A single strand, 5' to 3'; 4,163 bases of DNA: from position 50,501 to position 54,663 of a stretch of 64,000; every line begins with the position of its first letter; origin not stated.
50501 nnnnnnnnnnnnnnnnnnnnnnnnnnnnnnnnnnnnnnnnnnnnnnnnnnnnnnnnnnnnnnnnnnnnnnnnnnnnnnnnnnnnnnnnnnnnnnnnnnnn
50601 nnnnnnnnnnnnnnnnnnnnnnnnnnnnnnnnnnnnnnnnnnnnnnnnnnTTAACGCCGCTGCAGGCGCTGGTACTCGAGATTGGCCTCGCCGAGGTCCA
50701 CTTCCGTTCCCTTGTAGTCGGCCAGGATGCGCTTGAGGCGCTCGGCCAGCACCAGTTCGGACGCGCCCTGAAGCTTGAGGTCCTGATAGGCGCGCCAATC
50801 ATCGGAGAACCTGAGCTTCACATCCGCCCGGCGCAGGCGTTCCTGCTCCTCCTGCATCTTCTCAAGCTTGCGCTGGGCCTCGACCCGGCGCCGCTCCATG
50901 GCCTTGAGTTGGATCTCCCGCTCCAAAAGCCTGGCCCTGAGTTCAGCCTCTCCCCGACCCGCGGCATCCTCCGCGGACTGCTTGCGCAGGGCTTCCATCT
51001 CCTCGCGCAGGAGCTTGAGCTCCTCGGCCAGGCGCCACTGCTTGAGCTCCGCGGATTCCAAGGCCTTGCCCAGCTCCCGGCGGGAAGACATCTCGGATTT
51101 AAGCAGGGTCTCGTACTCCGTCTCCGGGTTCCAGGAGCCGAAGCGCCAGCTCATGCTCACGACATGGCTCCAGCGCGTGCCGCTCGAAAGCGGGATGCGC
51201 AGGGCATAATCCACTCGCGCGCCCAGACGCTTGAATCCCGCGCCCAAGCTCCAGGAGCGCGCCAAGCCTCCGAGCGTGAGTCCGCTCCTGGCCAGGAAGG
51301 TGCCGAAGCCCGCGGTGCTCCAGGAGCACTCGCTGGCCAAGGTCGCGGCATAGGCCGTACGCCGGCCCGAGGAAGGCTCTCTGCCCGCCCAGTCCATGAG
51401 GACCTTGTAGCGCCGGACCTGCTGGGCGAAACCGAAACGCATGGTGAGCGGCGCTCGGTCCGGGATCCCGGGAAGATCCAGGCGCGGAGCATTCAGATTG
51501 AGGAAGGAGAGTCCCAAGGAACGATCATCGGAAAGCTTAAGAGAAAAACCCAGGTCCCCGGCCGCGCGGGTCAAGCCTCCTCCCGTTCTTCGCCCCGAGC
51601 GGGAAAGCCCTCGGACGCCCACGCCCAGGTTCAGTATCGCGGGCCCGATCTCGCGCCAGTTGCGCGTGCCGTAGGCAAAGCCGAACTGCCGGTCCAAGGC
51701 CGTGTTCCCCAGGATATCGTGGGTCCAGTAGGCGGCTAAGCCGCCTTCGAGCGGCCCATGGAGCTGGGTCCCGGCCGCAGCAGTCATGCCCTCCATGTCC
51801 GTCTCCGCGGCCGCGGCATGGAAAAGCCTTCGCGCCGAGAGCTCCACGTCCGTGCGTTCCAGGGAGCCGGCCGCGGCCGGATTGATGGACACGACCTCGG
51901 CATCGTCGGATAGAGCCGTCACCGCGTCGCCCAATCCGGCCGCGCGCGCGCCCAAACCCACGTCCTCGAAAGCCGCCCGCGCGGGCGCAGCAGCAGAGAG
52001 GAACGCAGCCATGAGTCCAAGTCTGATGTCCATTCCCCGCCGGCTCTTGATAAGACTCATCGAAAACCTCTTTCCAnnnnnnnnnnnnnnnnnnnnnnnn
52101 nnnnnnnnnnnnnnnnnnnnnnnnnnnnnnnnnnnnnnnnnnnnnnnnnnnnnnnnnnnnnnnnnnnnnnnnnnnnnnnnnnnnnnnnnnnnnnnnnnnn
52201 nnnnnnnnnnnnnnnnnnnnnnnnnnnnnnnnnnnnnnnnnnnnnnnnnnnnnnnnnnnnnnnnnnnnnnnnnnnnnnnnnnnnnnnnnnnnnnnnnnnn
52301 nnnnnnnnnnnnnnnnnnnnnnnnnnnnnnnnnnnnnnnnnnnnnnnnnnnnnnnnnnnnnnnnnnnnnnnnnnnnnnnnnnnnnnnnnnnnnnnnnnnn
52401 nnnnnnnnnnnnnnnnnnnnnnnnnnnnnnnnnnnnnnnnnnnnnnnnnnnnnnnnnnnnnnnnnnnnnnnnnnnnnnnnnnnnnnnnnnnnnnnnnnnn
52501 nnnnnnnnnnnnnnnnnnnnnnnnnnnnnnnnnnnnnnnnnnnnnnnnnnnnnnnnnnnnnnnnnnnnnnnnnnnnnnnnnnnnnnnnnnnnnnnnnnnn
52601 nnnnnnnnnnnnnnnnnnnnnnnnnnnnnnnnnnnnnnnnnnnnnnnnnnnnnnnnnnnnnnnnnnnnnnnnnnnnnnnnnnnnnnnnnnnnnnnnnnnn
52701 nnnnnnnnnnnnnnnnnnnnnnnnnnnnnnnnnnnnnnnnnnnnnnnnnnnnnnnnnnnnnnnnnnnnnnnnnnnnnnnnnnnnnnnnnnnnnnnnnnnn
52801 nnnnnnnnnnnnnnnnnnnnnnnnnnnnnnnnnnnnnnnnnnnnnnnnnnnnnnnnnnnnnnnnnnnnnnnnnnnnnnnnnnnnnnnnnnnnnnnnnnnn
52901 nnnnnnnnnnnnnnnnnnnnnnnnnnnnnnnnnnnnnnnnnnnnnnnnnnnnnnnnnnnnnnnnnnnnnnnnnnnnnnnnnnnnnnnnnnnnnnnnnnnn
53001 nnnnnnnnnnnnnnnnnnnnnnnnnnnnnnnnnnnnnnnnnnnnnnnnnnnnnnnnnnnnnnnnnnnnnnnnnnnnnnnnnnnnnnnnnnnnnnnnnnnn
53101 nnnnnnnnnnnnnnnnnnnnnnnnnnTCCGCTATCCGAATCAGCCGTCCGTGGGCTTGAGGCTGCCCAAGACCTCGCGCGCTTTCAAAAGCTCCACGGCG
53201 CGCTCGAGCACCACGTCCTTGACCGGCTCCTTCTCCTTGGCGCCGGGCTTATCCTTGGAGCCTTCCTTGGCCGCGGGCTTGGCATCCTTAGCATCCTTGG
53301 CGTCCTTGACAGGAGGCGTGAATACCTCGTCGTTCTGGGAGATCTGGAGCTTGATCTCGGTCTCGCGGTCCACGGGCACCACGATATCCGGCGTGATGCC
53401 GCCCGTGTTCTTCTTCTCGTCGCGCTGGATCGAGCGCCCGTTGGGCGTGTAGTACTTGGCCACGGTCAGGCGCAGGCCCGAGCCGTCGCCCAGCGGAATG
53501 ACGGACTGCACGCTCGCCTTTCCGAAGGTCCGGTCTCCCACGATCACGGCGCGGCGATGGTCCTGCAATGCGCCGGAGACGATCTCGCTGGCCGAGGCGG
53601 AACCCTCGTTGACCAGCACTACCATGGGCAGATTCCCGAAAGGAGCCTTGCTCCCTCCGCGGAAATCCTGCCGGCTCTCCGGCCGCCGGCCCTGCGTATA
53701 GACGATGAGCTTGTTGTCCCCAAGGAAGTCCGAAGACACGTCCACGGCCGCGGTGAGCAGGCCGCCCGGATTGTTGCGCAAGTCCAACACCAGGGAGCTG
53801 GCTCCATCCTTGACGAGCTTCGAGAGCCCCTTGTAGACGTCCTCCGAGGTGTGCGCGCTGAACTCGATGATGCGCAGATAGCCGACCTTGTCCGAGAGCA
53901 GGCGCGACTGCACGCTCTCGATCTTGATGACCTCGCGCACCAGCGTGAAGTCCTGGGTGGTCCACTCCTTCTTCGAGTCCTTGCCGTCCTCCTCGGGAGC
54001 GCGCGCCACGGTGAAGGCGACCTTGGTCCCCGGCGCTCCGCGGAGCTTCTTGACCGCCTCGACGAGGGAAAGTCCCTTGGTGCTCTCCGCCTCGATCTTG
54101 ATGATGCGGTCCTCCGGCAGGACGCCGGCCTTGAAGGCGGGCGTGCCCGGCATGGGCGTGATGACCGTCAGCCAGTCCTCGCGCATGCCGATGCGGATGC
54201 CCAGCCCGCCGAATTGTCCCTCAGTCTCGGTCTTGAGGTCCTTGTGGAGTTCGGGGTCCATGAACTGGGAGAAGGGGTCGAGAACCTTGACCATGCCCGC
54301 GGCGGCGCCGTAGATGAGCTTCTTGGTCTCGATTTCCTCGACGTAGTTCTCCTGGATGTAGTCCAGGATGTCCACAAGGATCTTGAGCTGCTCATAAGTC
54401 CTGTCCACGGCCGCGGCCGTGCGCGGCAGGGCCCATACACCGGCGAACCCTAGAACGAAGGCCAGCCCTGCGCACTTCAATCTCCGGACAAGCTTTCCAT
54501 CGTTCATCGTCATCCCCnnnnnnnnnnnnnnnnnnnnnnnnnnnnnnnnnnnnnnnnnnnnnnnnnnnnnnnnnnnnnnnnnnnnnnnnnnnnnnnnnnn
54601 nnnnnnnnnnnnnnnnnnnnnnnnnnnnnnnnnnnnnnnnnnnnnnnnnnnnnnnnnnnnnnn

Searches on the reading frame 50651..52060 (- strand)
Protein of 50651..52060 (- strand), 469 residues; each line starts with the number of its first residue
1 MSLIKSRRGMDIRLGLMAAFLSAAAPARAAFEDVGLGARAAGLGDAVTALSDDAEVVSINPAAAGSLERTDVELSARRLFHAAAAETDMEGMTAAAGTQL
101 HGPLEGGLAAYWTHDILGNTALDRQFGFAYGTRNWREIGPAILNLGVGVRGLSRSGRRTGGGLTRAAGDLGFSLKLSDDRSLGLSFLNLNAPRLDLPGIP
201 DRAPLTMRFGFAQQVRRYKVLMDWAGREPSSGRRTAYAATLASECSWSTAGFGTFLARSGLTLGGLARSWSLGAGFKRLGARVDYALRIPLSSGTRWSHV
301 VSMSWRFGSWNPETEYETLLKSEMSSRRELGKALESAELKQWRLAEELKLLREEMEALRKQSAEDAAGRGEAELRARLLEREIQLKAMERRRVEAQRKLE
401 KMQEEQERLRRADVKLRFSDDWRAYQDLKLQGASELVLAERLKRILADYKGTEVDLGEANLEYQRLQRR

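Call 3: search_protein_families(library=pfam, proteins=[window:50651-52060:-], max_evalue=0.1)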
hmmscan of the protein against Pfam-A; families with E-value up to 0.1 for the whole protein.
window:50651-52060:- (469 aa): 1 family
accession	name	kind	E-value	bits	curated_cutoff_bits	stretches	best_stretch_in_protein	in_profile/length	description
PF03687.19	UPF0164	-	0.0041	16.4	21.4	1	37-80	49-92/325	Uncharacterised protein family (UPF0164)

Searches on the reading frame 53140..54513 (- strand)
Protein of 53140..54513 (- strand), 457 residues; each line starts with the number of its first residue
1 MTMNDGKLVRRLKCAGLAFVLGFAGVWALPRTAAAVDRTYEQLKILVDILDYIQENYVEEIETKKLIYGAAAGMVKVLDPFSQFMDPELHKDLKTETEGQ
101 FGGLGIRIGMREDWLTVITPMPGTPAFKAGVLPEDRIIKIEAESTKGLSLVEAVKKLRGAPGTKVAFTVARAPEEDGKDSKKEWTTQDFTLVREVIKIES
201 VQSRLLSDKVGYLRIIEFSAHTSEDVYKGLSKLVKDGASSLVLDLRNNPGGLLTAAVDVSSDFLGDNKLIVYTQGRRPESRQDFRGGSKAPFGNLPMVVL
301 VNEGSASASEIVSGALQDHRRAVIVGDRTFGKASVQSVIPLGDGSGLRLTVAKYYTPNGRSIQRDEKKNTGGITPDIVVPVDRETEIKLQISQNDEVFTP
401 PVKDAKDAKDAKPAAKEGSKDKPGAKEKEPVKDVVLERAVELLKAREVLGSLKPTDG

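Call 3: search_protein_families(library=pfam, proteins=[window:53140-54513:-], max_evalue=0.1)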
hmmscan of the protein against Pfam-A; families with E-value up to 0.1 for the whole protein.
window:53140-54513:- (457 aa): 5 families
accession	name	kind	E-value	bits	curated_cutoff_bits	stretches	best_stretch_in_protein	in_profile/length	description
PF03572.23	Peptidase_S41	-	7.6e-57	191.9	24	1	209-379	1-165/165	Peptidase family S41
PF22694.1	CtpB_N-like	-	6.1e-10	39.9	27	1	34-88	29-84/85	Activating protease CtpB N-terminal domain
PF13180.12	PDZ_2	-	2.7e-08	34.4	27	1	102-176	1-70/80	PDZ domain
PF17820.7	PDZ_6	-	1.5e-07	31.5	27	1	118-171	3-54/54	PDZ domain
PF00595.29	PDZ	-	7.3e-07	29.9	23.2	1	100-169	8-80/81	PDZ domain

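Call 4: search_protein_families(library=ncbifam, proteins=[window:53140-54513:-], max_evalue=0.1)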
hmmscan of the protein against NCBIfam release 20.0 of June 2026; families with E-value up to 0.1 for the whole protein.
window:53140-54513:- (457 aa): 12 families
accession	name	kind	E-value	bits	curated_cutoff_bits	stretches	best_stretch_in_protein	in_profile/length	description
TIGR03900.1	prc_long_Delta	hypoth_equivalog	9.4e-106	354.9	660.95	1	36-391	73-416/973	MXAN_5808 family serine peptidase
TIGR00225.1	prc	subfamily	3.5e-99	332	218.6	1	55-386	2-322/335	C-terminal processing peptidase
NF045590.1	Cterm_S41_CtpC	exception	2.1e-88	296.9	665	1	35-393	52-392/418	carboxyl-terminal processing protease CtpC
NF045588.1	Cterm_S41_CtpA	exception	1.1e-86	291.3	625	1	57-389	64-386/401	carboxyl-terminal processing protease CtpA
NF045589.1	Cterm_S41_CtpB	exception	9.2e-84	281.5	633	1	34-390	52-391/416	carboxyl-terminal processing protease CtpB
NF052377.1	lmo1851_S41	exception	1.1e-79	268.4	725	1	40-387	44-375/468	lmo1851 family serine protease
NF045591.1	Cterm_S41_CtpZ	exception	1.8e-68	231.2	525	1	58-377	66-372/403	carboxyl-terminal processing protease CtpZ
NF051464.1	tail_spec_CT441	exception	3.4e-46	158.2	700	1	69-381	214-527/645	tail-specific protease Tsp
NF008388.1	PRK11186.1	exception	2.1e-39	135.4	825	1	75-384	219-531/663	carboxy terminal-processing peptidase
NF058627.1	S41_Gfo1087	equivalog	1.8e-14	53.5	455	1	175-335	190-369/489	GFO_1087 family putative carboxy terminal peptidase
NF033424.1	chlamy_CPAF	equivalog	8.1e-11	41.2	250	2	296-331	458-493/564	protease-like activity factor CPAF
TIGR02038.1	protease_degS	equivalog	0.0039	16.4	422.95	1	121-174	286-338/351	outer membrane-stress sensor serine endopeptidase DegS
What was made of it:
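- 53140..54513 (-): CtpA-like S41 C-terminal processing protease, 4 nt downstream. A conserved neighbour, also found in canonical ftsE-ftsX-M23-ctpA operons. Pfam and NCBIfam (calls 3, 4).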
